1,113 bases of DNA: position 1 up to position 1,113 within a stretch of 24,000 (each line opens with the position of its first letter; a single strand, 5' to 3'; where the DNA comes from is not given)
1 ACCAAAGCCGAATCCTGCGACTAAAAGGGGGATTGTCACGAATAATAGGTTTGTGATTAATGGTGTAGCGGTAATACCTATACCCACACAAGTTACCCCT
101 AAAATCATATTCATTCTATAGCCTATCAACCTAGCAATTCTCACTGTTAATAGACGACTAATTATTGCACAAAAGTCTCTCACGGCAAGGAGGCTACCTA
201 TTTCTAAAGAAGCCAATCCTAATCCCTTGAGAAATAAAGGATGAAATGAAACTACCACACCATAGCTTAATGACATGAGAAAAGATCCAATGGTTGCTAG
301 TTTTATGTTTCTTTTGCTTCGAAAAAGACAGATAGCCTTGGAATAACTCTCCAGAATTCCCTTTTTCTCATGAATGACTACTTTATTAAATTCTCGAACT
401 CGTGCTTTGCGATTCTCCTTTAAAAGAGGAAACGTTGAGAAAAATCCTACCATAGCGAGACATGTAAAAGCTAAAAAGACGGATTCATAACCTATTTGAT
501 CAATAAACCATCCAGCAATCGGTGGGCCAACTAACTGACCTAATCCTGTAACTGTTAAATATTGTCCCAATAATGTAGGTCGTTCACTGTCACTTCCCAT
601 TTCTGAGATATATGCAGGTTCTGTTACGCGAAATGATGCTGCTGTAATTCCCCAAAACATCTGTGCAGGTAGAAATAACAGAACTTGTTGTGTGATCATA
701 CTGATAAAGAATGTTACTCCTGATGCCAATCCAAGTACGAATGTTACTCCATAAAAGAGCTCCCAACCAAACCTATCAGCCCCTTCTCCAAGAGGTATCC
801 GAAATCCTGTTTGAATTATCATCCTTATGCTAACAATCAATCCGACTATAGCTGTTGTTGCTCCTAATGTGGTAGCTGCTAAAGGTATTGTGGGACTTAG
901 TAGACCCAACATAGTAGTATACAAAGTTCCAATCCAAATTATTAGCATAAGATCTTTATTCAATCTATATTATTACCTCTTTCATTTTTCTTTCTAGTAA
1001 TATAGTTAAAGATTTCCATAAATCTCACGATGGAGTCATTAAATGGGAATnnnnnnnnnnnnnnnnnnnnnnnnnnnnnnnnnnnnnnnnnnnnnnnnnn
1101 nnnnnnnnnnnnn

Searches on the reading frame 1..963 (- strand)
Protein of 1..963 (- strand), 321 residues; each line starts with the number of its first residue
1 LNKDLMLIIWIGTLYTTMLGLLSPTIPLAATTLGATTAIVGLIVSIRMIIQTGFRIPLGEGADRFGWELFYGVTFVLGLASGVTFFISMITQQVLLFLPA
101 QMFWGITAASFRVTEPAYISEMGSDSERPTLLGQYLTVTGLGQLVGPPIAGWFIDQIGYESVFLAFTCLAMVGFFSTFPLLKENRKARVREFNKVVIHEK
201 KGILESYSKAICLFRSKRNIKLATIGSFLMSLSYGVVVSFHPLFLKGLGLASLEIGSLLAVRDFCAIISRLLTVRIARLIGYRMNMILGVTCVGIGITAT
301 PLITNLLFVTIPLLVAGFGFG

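Call 72: search_protein_families(library=pfam, proteins=[window:1-963:-], max_evalue=0.00001)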
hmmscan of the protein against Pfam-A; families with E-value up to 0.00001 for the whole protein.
window:1-963:- (321 aa): 2 families
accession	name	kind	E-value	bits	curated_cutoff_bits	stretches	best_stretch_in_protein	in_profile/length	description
PF07690.21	MFS_1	-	2.3e-29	102.8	33.4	1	11-321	4-309/347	Major Facilitator Superfamily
PF12832.13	MFS_1_like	-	4e-11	43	25.2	1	15-303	11-297/373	MFS_1 like family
